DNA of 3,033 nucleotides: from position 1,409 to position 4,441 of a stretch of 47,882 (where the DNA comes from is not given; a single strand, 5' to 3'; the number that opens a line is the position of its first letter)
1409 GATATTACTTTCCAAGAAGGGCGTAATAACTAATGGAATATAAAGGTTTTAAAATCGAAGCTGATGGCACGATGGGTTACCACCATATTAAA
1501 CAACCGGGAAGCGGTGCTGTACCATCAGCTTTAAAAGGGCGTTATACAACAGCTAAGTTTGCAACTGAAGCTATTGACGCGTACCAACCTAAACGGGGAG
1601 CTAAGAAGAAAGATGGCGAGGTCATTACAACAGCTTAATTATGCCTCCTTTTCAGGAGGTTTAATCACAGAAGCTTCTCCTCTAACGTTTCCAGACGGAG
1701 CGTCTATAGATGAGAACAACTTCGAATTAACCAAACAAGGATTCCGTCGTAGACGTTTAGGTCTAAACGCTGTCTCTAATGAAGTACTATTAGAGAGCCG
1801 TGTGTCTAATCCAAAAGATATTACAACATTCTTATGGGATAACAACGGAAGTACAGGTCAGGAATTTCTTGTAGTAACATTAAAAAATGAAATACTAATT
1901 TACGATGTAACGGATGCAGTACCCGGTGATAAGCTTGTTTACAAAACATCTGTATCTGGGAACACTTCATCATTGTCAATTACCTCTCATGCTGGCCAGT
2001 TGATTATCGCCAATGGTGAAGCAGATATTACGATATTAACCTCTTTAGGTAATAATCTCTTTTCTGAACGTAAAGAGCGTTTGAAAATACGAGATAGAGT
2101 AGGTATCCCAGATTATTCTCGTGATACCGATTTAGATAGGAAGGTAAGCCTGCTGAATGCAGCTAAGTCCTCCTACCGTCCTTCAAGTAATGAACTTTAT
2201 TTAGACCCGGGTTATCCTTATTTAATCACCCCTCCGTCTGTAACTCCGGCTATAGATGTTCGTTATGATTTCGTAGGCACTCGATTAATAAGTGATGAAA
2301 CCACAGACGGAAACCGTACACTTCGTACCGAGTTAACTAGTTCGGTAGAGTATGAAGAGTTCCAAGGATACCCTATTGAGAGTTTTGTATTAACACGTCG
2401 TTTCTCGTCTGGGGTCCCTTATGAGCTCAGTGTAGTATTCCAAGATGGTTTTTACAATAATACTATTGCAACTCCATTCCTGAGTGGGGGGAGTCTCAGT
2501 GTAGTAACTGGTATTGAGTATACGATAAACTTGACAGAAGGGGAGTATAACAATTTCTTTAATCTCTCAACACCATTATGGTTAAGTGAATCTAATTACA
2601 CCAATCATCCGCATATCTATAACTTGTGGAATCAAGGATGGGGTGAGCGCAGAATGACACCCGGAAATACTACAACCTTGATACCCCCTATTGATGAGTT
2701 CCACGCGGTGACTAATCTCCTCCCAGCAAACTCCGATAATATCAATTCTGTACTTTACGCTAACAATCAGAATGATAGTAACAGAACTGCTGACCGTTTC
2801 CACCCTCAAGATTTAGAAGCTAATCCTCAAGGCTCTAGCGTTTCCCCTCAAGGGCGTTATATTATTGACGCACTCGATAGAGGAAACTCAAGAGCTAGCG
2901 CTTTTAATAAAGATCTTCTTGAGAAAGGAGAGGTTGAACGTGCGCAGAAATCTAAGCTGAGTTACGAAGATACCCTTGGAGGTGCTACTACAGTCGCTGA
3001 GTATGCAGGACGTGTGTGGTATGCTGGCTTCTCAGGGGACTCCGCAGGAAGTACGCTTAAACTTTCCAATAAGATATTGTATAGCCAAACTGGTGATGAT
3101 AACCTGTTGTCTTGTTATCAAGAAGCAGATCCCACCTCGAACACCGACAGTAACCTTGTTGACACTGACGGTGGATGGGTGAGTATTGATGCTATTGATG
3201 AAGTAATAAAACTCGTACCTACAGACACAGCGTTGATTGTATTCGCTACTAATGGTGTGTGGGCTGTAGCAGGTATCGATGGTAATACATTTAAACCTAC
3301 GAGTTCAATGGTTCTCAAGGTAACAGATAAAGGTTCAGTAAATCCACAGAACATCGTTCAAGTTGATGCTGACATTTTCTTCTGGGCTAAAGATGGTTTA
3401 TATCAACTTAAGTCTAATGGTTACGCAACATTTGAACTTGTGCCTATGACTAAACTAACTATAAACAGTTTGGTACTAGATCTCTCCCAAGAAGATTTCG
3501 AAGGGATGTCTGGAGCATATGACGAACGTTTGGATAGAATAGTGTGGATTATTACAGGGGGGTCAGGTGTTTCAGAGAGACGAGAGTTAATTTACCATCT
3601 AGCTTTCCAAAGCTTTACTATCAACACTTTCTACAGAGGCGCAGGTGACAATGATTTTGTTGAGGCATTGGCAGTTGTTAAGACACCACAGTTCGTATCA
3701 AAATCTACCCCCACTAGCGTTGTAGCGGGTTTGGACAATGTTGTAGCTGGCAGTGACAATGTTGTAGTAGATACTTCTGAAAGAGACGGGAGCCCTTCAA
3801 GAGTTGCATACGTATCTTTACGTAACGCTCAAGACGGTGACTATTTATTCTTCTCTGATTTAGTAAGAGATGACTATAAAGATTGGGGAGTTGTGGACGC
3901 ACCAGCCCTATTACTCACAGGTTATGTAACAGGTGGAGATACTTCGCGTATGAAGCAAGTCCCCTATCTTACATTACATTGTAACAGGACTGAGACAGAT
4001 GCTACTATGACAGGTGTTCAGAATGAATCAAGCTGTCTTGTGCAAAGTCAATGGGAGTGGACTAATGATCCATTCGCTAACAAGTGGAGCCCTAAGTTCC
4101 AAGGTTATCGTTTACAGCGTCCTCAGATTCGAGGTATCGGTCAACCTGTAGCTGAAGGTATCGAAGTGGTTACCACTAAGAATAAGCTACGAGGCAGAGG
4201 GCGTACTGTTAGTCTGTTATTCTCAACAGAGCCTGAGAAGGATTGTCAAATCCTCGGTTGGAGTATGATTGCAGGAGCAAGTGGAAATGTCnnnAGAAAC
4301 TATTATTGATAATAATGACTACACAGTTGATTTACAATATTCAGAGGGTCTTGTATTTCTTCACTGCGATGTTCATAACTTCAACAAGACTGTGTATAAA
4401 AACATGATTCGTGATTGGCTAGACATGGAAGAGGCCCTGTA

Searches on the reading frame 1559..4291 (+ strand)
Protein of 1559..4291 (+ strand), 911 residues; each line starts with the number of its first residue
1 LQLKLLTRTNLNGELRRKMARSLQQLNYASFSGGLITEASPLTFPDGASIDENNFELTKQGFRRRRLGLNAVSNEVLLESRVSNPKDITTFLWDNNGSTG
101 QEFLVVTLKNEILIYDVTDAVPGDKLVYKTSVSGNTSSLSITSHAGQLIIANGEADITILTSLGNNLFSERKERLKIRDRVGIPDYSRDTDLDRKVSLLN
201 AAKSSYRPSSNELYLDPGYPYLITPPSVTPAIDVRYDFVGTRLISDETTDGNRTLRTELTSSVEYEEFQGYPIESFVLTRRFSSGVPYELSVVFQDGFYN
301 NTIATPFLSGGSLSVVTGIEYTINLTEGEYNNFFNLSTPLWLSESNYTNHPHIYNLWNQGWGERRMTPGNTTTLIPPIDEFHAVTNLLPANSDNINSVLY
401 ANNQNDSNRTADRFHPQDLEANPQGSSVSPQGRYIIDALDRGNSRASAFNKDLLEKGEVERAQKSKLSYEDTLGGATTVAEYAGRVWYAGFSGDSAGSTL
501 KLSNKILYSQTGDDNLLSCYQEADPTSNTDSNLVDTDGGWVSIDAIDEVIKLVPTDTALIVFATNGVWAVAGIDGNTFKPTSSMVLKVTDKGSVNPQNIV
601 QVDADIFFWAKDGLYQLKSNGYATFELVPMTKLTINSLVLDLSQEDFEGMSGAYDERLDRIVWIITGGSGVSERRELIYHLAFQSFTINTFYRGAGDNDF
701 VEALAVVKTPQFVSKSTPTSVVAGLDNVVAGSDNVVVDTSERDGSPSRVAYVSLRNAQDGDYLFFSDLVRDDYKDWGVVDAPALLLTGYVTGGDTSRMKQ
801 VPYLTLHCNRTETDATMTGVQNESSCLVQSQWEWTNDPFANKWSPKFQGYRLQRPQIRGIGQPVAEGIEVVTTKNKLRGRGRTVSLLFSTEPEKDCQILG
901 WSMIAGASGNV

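Call 73: search_protein_families(library=phrogs, proteins=[window:1559-4291:+], max_evalue=0.001)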
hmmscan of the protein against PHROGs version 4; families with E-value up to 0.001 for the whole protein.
window:1559-4291:+ (911 aa): 2 families
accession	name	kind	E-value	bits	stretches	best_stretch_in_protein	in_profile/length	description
phrog_8094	-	tail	1.9e-170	569.4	2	348-911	195-769/769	tail appendage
phrog_3287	-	head and packaging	0.00046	20.1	1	523-690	181-345/524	virion structural protein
